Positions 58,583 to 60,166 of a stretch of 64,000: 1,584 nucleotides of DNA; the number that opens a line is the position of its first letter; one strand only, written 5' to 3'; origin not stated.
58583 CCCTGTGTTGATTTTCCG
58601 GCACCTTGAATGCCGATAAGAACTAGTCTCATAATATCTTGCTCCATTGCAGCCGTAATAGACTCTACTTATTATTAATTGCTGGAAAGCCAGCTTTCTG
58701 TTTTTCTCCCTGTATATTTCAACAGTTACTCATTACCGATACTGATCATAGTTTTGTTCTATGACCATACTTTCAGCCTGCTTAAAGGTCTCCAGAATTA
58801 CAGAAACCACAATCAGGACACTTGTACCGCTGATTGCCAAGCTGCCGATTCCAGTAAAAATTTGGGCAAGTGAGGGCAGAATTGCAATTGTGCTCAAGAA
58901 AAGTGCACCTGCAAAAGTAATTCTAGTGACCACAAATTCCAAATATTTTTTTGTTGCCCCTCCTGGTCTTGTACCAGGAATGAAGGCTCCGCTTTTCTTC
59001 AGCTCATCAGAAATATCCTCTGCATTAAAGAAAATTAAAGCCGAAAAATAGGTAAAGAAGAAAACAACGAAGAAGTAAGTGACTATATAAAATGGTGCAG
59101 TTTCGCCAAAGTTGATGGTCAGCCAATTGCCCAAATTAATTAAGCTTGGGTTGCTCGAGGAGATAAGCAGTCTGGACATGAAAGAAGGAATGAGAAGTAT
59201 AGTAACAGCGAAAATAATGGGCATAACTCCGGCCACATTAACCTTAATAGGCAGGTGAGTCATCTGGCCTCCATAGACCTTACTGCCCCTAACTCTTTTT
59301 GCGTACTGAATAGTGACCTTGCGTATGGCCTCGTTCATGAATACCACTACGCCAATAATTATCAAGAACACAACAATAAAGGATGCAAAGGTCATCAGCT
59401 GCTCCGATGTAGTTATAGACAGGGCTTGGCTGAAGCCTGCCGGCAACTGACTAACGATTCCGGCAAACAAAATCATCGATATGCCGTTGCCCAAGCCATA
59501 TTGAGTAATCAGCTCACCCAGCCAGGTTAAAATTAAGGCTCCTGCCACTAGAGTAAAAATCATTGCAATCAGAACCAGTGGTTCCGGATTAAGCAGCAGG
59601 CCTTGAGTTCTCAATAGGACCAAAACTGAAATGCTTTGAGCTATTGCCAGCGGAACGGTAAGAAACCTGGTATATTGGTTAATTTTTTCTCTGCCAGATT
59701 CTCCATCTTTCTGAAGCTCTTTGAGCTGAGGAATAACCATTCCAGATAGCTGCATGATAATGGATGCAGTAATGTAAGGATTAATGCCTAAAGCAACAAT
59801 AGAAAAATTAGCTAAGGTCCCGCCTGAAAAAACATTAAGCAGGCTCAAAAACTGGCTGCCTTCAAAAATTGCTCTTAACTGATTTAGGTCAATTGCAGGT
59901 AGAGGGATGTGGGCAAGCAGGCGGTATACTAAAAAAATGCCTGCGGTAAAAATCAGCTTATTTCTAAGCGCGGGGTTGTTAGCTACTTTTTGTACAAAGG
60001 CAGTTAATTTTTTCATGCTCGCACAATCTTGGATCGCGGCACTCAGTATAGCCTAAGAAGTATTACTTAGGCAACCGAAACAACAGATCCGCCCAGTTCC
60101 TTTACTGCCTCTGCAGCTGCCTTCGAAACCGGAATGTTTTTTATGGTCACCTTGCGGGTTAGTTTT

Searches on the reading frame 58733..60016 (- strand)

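Call 82: search_protein_families(library=pfam, proteins=[window:58733-60016:-], max_evalue=0.001)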
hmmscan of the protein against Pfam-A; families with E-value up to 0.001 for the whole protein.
window:58733-60016:- (427 aa): 1 family
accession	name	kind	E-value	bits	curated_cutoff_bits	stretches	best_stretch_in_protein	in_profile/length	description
PF00344.25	SecY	-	1.5e-100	336.9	32.2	1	72-411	1-306/306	SecY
